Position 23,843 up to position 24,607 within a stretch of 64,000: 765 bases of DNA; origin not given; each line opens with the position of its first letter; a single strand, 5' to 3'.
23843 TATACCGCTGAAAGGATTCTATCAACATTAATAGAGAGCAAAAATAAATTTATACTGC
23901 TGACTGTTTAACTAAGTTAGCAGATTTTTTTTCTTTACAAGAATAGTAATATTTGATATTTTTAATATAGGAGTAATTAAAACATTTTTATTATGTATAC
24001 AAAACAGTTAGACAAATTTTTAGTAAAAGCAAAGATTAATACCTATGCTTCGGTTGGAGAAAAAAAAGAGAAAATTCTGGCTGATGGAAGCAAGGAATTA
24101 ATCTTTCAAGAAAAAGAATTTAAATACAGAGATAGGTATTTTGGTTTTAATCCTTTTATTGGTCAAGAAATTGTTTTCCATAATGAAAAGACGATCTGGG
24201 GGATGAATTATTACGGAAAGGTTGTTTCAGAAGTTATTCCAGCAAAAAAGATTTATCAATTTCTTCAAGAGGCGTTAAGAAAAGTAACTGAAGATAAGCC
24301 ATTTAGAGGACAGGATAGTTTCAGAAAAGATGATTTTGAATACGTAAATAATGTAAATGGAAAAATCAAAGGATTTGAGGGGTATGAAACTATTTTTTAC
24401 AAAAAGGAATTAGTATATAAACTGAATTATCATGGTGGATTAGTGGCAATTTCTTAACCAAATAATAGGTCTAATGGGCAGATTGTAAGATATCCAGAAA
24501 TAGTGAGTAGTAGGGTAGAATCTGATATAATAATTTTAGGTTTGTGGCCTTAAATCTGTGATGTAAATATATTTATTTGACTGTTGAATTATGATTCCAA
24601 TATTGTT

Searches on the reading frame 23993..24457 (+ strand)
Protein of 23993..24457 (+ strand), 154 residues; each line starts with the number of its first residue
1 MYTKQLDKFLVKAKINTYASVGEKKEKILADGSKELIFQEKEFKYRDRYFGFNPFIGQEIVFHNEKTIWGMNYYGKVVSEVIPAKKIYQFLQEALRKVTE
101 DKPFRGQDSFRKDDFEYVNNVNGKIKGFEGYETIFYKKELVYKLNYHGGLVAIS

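Call 7: search_protein_families(library=pfam, proteins=[window:23993-24457:+], max_evalue=0.01)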
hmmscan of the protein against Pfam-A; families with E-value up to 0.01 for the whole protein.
window:23993-24457:+ (154 aa): 1 family
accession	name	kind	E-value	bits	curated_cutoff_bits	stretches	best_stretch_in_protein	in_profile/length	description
PF18931.5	DUF5680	-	1.7e-37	128.4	25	1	47-151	1-104/104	Domain of unknown function (DUF5680)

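Call 8: search_protein_families(library=ncbifam, proteins=[window:23993-24457:+], max_evalue=0.01)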
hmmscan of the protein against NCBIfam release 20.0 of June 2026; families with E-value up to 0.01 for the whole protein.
window:23993-24457:+ (154 aa): 0 families

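Call 35: search_solved_structures(query=window:23993-24457:+, max_evalue=10)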
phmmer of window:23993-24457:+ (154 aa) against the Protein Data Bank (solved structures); distinct sequences matched with E-value up to 10: 5.
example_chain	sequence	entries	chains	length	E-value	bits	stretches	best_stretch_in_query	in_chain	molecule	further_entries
3s5t_A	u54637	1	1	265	0.24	14.9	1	82-147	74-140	DUF3298 family protein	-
6y8z_A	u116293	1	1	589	0.46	14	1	59-148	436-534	Phosphoglucomutase 5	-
4qg5_A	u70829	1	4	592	0.46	14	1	53-137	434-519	Putative phosphoglucomutase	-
6y8x_AA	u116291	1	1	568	0.61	13.6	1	59-148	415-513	Phosphoglucomutase 5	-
6y8y_A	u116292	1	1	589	0.65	13.5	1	59-148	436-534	Phosphoglucomutase 5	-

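Call 36: find_homologous_proteins(query=window:23993-24457:+)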
Query window:23993-24457:+ (154 aa): 737 proteins with E <= 0.001 among 756 candidates; the best 120 are listed.
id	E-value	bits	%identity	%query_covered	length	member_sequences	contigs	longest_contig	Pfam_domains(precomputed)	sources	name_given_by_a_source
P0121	9.3e-89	313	92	100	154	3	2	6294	PF18931.6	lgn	-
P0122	3.2e-69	250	73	99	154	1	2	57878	PF18931.6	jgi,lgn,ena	-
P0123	1.1e-68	248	74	96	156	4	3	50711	PF18931.6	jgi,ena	-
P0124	4.0e-68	246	73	99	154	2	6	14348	PF18931.6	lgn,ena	-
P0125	5.5e-68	246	72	98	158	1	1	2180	PF18931.6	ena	-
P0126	5.8e-68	246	72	99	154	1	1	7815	PF18931.6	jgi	-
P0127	1.8e-67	244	72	99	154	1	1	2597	PF18931.6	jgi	-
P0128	1.8e-67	244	73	99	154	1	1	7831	PF18931.6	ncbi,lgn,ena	-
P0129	3.0e-67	244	73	97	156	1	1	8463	PF18931.6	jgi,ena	-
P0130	3.3e-67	243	72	99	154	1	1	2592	PF18931.6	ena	-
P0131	3.9e-67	243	74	98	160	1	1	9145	PF18931.6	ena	-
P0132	4.5e-67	243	70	99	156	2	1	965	PF18931.6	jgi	-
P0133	4.6e-67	243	71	98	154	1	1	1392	PF18931.6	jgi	-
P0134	5.0e-67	243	73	98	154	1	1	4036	PF18931.6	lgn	-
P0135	8.2e-67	242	72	99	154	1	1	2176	PF18931.6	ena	-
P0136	9.2e-67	242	72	99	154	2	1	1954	PF18931.6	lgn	-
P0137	1.3e-66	242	71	99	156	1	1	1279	PF18931.6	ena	-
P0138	1.4e-66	241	72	99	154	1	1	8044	PF18931.6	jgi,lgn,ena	-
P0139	1.4e-66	241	73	98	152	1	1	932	PF18931.6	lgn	-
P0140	1.5e-66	241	73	98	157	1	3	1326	PF18931.6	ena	-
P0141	1.9e-66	241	70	99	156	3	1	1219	PF18931.6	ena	-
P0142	2.0e-66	241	72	98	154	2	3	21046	PF18931.6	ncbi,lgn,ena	-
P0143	2.0e-66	241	70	99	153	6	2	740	PF18931.6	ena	-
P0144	2.3e-66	241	70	98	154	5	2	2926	PF18931.6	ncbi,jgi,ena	-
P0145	2.8e-66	240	70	98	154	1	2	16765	PF18931.6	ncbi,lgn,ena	-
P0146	3.5e-66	240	70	99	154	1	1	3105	PF18931.6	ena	-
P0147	3.6e-66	240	70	99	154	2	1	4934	PF18931.6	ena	-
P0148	4.4e-66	240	70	99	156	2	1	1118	PF18931.6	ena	-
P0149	4.8e-66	240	71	98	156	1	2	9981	PF18931.6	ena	-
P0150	6.5e-66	239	71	99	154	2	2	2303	PF18931.6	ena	-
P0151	7.8e-66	239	71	99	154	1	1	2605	PF18931.6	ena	-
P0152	8.3e-66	239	71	99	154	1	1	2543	PF18931.6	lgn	-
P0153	8.8e-66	239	72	98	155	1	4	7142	PF18931.6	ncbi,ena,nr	ncbi:XRE family transcriptional regulator [Candidatus Parcubacteria bacterium]|nr:XRE family transcr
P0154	1.3e-65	238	72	98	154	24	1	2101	PF18931.6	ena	-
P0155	2.7e-65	237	70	99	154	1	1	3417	PF18931.6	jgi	-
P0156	2.7e-65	237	70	99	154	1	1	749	PF18931.6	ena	-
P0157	2.8e-65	237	69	99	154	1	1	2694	PF18931.6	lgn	-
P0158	2.9e-65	237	69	99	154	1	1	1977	PF18931.6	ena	-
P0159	3.4e-65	237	70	99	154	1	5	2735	PF18931.6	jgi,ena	-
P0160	5.0e-65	236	69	98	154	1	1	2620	PF18931.6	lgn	-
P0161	5.4e-65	236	70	97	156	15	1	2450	PF18931.6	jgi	-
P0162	6.0e-65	236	68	98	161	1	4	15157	PF18931.6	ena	-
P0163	7.0e-65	236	70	98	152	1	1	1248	PF18931.6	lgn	-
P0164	7.1e-65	236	70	98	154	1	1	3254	PF18931.6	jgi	jgi:hypothetical protein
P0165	7.5e-65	236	71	99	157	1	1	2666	PF18931.6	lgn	-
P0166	8.0e-65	236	74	98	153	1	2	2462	PF18931.6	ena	-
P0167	8.1e-65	236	68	99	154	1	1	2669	PF18931.6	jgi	-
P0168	1.0e-64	235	71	96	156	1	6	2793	PF18931.6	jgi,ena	-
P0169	1.3e-64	235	70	98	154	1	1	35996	PF18931.6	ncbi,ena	-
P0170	1.5e-64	235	67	99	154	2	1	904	PF18931.6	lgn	-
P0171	1.7e-64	235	69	98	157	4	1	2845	PF18931.6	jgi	-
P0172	1.9e-64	234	67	99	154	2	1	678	PF18931.6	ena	-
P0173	2.1e-64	234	70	99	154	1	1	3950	PF18931.6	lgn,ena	-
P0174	2.1e-64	234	74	98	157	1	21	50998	PF18931.6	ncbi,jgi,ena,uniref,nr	ncbi:XRE family transcriptional regulator [bacterium (Candidatus Gribaldobacteria) CG07_land_8_20_14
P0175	2.3e-64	234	70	98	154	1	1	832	PF18931.6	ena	-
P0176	2.6e-64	234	70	99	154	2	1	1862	PF18931.6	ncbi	-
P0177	2.8e-64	234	70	99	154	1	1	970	PF18931.6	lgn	-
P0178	3.1e-64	234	68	98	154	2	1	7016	PF18931.6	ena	-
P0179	3.1e-64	234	68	98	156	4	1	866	PF18931.6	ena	-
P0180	3.6e-64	234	69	99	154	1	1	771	PF18931.6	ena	-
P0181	4.0e-64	233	70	98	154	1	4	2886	PF18931.6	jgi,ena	-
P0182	4.9e-64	233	72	98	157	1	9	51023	PF18931.6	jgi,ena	-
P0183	5.0e-64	233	69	99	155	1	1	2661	PF18931.6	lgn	-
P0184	8.5e-64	232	71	95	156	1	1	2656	PF18931.6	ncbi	-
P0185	9.0e-64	232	70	98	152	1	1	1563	PF18931.6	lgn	-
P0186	9.5e-64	232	73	98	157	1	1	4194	PF18931.6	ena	-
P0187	9.5e-64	232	69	99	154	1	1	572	PF18931.6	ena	-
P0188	9.5e-64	232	73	98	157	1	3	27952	PF18931.6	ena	-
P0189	1.3e-63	232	70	99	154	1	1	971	PF18931.6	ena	-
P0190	1.4e-63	232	67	99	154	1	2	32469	PF18931.6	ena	-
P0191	1.6e-63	231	70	98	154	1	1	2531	PF18931.6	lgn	-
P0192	1.6e-63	231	69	98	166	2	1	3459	PF18931.6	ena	-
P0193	1.8e-63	231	70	99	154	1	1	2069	PF18931.6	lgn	-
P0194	2.0e-63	231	67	99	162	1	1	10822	PF18931.6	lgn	-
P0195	2.2e-63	231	69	98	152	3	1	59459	PF18931.6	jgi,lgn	jgi:hypothetical protein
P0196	3.1e-63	231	67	98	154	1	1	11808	PF18931.6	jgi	jgi:disulfide oxidoreductase YuzD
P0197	3.8e-63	230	72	98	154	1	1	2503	PF18931.6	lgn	-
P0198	9.3e-63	229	70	99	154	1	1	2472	PF18931.6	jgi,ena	-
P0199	9.8e-63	229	69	99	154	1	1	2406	PF18931.6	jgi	-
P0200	1.3e-62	229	70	98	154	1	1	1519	PF18931.6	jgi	-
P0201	1.4e-62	228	72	94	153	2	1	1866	PF18931.6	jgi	jgi:hypothetical protein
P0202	1.8e-62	228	65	99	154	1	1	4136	PF18931.6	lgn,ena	-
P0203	2.3e-62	228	67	99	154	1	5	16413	PF18931.6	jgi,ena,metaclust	metaclust:\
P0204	2.9e-62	227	65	99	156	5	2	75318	PF18931.6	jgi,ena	-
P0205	3.0e-62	227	68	97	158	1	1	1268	PF18931.6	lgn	-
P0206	5.2e-62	227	68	98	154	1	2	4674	PF18931.6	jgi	-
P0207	7.4e-62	226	71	98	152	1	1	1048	PF18931.6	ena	-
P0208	9.8e-62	226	70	98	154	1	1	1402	PF18931.6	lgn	-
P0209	1.1e-61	226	68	98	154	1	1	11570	PF18931.6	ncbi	-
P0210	1.6e-61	225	70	98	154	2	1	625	PF18931.6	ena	-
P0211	1.6e-61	225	68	98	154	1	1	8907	PF18931.6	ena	-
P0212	2.1e-61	225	67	98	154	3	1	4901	PF18931.6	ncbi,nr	ncbi:MAG: DUF5680 domain-containing protein [Candidatus Pacebacteria bacterium]|nr:DUF5680 domain-co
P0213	3.0e-61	224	64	99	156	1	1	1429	PF18931.6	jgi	-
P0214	3.6e-61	224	66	98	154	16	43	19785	PF18931.6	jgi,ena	-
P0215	4.1e-61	224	67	98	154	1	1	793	PF18931.6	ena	-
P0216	4.1e-61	224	66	99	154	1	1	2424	PF18931.6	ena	-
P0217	4.5e-61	223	69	98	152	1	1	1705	PF18931.6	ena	-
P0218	6.3e-61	223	64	98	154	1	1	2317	PF18931.6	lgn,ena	-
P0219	8.7e-61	223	69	95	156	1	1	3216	PF18931.6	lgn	-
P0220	1.3e-60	222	66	98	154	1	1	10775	PF18931.6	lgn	-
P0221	1.5e-60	222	66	98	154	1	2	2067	PF18931.6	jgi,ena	-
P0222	1.7e-60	222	65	99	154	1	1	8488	PF18931.6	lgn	-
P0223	1.9e-60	221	65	99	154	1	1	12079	PF18931.6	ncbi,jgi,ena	ncbi:MAG: DUF5680 domain-containing protein [Patescibacteria group bacterium]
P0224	2.2e-60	221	66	98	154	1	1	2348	PF18931.6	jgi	-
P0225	3.2e-60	221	64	98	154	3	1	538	PF18931.6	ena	-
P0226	3.8e-60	221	67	98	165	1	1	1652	PF18931.6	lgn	-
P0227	5.3e-60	220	66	98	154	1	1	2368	PF18931.6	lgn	-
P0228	5.6e-60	220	68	98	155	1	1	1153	PF18931.6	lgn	-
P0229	5.7e-60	220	68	97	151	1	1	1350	PF18931.6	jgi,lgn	-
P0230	5.8e-60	220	67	98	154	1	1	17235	PF18931.6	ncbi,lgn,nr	ncbi:MAG: DUF5680 domain-containing protein [bacterium]|nr:DUF5680 domain-containing protein [bacter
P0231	6.2e-60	220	67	98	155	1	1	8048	PF18931.6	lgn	-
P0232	6.3e-60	220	67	98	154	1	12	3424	PF18931.6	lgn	-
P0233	6.9e-60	220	66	98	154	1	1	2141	PF18931.6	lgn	-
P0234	1.4e-59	219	64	99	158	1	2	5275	PF18931.6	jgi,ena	-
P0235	1.5e-59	219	66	98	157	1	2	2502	PF18931.6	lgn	-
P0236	1.8e-59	218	67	98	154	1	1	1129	PF18931.6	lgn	-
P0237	2.1e-59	218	66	97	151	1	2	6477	PF18931.6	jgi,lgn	-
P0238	2.6e-59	218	63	99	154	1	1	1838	PF18931.6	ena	-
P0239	2.8e-59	218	66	98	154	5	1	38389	PF18931.6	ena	-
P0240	4.4e-59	217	68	98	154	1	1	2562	PF18931.6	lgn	-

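Call 44: predict_structure(alignment_id=A2)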
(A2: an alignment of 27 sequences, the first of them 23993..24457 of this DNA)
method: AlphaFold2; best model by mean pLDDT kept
length: 154 residues; sequences in the alignment: 27
mean_pLDDT: 65.9   pTM: 0.53
mean pLDDT of the five models: 65.9, 57.5, 55.8, 44.5, 40.3
residues with pLDDT >= 90: 2; 70-90: 64; 50-70: 71; < 50: 17
segments of 3 or more residues with pLDDT < 50: 15-24, 152-154
pLDDT, mean of each block of 10 residues (from residue 1): 54 47 60 76 77 65 73 61 64 60 59 84 68 82 68 42
secondary structure, 60 per line:
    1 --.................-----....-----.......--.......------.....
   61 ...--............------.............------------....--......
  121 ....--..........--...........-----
elements in order: H3-19 E25-28 E34-40 E43-49 E56-63 E66-77 H84-96 E109-112 E115-124 E127-136 E139-149

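Call 48: search_protein_representatives(alignment_id=A2)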
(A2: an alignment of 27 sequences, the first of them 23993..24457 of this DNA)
Query: 27 sequences, 154 profile positions. Proteins with E-value up to 0.001 (for the whole library): 2042; up to 1e-10: 1222; up to 1e-30: 170. The best 150 are listed.
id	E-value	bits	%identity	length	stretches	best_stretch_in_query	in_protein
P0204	7.6e-82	289.0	-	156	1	1-154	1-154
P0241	5.5e-64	231.0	-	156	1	2-154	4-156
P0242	1.9e-60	219.4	-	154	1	4-151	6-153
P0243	7.5e-57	207.8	-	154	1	2-152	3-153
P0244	2.3e-56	206.2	-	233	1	5-151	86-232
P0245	2.9e-56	205.9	-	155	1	5-152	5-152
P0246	5.2e-50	185.5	-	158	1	5-154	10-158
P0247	6.3e-50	185.3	-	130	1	34-151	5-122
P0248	9.3e-49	181.5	-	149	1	5-152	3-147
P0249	7.9e-47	175.2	-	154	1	4-151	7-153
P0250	1.0e-46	174.8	-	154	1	4-151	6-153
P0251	1.7e-46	174.1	-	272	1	4-151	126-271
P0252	3.3e-46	173.2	-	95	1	2-91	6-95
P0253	1.0e-45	171.6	-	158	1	1-151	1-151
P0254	5.4e-45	169.3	-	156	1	2-152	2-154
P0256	7.2e-44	165.6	-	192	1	5-151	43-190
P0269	2.5e-41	157.4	-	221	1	4-152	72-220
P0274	3.7e-40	153.6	-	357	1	5-151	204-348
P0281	1.1e-38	148.8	-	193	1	5-152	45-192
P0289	7.1e-38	146.1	-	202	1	3-152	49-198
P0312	7.5e-36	139.6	-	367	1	6-152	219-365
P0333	1.3e-34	135.6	-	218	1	2-151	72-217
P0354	5.3e-33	130.3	-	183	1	4-151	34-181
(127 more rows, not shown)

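Call 49: search_protein_families(library=pfam, proteins=[P0244, P0251, P0269, P0274, P0312, P0333, P0256, P0281, P0289, P0354], max_evalue=0.01)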
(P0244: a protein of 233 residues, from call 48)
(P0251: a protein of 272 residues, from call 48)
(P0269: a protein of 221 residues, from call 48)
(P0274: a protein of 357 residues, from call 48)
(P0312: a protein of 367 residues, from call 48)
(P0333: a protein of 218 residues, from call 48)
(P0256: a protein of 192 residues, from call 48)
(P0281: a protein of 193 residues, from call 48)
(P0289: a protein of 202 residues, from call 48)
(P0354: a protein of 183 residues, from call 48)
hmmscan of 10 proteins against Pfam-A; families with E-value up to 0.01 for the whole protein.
P0244 (233 aa): 1 family
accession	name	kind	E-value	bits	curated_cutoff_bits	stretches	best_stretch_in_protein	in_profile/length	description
PF18931.5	DUF5680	-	1.9e-35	121.8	25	1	128-232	1-104/104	Domain of unknown function (DUF5680)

P0251 (272 aa): 6 families
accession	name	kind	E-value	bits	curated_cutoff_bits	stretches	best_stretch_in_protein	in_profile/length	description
PF18931.5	DUF5680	-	1e-35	122.7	25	1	167-271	1-104/104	Domain of unknown function (DUF5680)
PF07653.23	SH3_2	-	2.3e-11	43.7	21.8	2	3-56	2-52/55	Variant SH3 domain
PF00018.34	SH3_1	-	1.4e-09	37.8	22.9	2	72-106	12-48/48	SH3 domain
PF14604.12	SH3_9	-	9.2e-09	35.5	30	1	68-110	4-49/49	Variant SH3 domain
PF08239.17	SH3_3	-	0.00063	20.3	27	0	20-57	20-54/54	Bacterial SH3 domain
PF18348.7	SH3_16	-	0.0029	17.8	25.8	0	79-108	18-48/49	Bacterial dipeptidyl-peptidase Sh3 domain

P0269 (221 aa): 1 family
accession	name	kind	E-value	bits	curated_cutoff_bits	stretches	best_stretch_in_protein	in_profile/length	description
PF18931.5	DUF5680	-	4.7e-34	117.4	25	1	115-219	1-104/104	Domain of unknown function (DUF5680)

P0274 (357 aa): 1 family
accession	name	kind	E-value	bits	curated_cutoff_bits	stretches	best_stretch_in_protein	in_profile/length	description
PF18931.5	DUF5680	-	2.9e-33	114.8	25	1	244-348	1-104/104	Domain of unknown function (DUF5680)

P0312 (367 aa): 2 families
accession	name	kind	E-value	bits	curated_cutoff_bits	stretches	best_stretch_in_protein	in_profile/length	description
PF07081.18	DUF1349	-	7.2e-42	143.5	32.4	1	30-203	1-177/179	Protein of unknown function (DUF1349)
PF18931.5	DUF5680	-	6e-29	100.9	25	1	260-364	1-104/104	Domain of unknown function (DUF5680)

P0333 (218 aa): 1 family
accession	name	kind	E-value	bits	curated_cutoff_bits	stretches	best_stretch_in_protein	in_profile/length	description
PF18931.5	DUF5680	-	8.3e-36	123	25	1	117-217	1-104/104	Domain of unknown function (DUF5680)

P0256 (192 aa): 1 family
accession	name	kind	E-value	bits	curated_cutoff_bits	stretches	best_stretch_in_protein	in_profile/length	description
PF18931.5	DUF5680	-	2.7e-28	98.8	25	1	85-190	1-104/104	Domain of unknown function (DUF5680)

P0281 (193 aa): 1 family
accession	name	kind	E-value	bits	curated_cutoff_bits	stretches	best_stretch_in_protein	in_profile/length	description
PF18931.5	DUF5680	-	1e-29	103.4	25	1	90-191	4-104/104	Domain of unknown function (DUF5680)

P0289 (202 aa): 1 family
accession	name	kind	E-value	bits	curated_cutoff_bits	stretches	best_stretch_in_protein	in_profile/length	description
PF18931.5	DUF5680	-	3.6e-29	101.7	25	1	93-197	1-104/104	Domain of unknown function (DUF5680)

P0354 (183 aa): 1 family
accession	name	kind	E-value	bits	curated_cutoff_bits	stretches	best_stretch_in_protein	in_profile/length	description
PF18931.5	DUF5680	-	4e-27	95.1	25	1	77-181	1-104/104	Domain of unknown function (DUF5680)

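Call 52: search_protein_families(library=padloc, proteins=[window:23993-24457:+], max_evalue=0.01)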
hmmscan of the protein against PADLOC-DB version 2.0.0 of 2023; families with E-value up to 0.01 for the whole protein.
window:23993-24457:+ (154 aa): 1 family
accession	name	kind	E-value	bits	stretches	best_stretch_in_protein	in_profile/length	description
PDLC00274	PtuA1|PtuA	-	0.0036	14.6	1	22-121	145-242/438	AAA ATPase domain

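Call 53: search_protein_families(library=phrogs, proteins=[window:23993-24457:+], max_evalue=0.01)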
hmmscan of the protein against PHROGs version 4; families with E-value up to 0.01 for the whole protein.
window:23993-24457:+ (154 aa): 0 families

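Call 60: find_encoding_contigs(protein=P0122, flank=5000, max_places=2)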
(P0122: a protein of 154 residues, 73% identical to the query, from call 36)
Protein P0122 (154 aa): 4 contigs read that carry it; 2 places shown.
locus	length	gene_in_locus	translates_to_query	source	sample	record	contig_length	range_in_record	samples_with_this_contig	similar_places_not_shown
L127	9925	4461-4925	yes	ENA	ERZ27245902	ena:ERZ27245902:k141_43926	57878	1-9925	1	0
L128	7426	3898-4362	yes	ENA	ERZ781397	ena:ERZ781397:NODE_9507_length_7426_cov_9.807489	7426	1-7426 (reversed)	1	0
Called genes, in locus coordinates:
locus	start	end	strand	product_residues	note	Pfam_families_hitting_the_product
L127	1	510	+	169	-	?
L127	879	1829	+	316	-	PF04055:Radical_SAM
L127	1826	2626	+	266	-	PF04055:Radical_SAM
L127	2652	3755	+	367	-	-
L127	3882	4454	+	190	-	-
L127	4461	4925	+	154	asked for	PF18931:DUF5680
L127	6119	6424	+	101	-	PF09620:Cas_csx3 (weak)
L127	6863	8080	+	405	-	-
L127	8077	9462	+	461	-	-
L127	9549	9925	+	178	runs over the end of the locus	-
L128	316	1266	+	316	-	PF04055:Radical_SAM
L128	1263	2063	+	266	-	PF04055:Radical_SAM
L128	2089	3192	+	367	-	-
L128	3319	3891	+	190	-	-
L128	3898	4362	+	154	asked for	PF18931:DUF5680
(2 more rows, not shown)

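Call 61: find_encoding_contigs(protein=P0174, flank=5000, max_places=2)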
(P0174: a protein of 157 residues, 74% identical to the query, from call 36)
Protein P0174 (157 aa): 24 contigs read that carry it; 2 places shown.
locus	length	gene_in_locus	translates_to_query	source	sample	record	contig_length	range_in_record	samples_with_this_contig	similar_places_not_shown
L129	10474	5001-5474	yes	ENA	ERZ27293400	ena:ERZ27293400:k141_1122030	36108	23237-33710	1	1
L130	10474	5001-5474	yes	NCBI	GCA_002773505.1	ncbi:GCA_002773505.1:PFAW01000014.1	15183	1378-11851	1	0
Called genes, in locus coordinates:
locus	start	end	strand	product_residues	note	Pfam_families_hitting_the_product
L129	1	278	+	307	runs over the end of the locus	PF21694:DNA_pol3_delta_C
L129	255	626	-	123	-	PF01649:Ribosomal_S20p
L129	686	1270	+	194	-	PF01330:RuvA_N, PF00633:HHH (faint), PF14520:HHH_5, PF21176:RecR_HhH (faint), PF07499:RuvA_C (weak)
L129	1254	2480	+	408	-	PF08245:Mur_ligase_M, PF02875:Mur_ligase_C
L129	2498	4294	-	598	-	PF03485:Arg_tRNA_synt_N, PF00750:tRNA-synt_1d, PF05746:DALR_1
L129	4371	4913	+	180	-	PF13302:Acetyltransf_3, PF13420:Acetyltransf_4, PF13673:Acetyltransf_10, PF00583:Acetyltransf_1, PF13508:Acetyltransf_7, PF08445:FR47 (weak)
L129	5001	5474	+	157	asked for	PF18931:DUF5680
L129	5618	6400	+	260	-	-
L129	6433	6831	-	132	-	PF00293:NUDIX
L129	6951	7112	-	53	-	PF06325:PrmA, PF08241:Methyltransf_11, PF08242:Methyltransf_12, PF13489:Methyltransf_23 (weak), PF13649:Methyltransf_25, PF13847:Methyltransf_31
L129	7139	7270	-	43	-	-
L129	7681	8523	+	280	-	-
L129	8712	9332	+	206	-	-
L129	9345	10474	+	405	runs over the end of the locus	PF01436:NHL (faint), PF06739:SBBP (weak), PF07494:Reg_prop (faint), PF06739:SBBP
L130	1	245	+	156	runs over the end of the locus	PF21694:DNA_pol3_delta_C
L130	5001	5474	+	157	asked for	PF18931:DUF5680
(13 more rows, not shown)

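Call 62: find_encoding_contigs(protein=P0204, flank=5000, max_places=2)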
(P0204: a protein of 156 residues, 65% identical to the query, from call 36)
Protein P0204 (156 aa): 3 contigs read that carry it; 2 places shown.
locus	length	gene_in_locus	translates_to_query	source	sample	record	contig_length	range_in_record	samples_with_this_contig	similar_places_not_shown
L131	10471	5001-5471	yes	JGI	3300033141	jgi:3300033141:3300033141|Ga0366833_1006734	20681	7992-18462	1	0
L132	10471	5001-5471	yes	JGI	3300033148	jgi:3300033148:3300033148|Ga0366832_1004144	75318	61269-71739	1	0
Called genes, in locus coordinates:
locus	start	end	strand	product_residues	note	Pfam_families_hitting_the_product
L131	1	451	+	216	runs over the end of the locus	PF12706:Lactamase_B_2 (faint)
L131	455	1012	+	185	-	PF01997:Translin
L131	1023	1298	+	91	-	-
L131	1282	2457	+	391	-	-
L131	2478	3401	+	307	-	PF00890:FAD_binding_2 (faint), PF01134:GIDA (faint), PF01266:DAO (faint), PF01946:Thi4 (faint), PF03486:HI0933_like (faint), PF07992:Pyr_redox_2, PF13738:Pyr_redox_3, PF00070:Pyr_redox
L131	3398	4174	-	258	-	PF04402:SIMPL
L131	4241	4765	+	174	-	-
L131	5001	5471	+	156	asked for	PF18931:DUF5680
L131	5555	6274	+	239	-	PF02511:Thy1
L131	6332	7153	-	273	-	PF13529:Peptidase_C39_2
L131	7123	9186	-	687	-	PF17191:RecG_wedge, PF22590:Cas3-like_C_2 (faint), PF00176:SNF2-rel_dom (weak), PF04851:ResIII, PF00270:DEAD, PF00271:Helicase_C, PF19833:RecG_dom3_C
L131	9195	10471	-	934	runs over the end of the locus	PF00912:Transgly, PF00905:Transpeptidase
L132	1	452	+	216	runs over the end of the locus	PF12706:Lactamase_B_2 (faint)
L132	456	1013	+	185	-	PF01997:Translin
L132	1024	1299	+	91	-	-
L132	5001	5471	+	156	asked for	PF18931:DUF5680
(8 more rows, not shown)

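Call 63: find_encoding_contigs(protein=P0195, flank=5000, max_places=2)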
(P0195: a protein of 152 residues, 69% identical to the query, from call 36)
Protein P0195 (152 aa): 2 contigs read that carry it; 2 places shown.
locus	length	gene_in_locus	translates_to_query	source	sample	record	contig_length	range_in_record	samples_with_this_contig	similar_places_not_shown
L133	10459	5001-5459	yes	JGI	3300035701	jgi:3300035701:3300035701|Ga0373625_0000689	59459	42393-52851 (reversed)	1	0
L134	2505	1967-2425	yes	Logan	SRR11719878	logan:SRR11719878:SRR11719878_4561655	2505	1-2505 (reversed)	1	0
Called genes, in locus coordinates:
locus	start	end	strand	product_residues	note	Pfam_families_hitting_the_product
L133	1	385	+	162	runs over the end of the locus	PF13302:Acetyltransf_3, PF00583:Acetyltransf_1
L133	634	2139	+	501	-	PF04055:Radical_SAM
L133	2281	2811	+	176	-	PF13527:Acetyltransf_9 (weak), PF00583:Acetyltransf_1, PF13673:Acetyltransf_10, PF12568:PanZ (weak), PF13508:Acetyltransf_7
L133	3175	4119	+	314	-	PF04055:Radical_SAM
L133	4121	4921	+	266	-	PF04055:Radical_SAM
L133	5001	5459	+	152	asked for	PF18931:DUF5680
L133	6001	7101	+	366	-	PF04055:Radical_SAM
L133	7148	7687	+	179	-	PF13302:Acetyltransf_3, PF13420:Acetyltransf_4, PF00583:Acetyltransf_1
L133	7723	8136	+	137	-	PF00293:NUDIX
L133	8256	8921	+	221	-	PF00702:Hydrolase (weak), PF12710:HAD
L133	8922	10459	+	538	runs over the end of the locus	PF16927:HisKA_7TM, PF00512:HisKA, PF02518:HATPase_c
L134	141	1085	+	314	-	PF04055:Radical_SAM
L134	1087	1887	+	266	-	PF04055:Radical_SAM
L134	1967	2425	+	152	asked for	PF18931:DUF5680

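Call 97: search_solved_structures(query=A6, max_evalue=10, show_alignments=1)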
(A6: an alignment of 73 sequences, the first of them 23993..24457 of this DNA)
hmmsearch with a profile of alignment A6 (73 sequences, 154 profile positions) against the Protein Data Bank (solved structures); distinct sequences matched with E-value up to 10: 0.
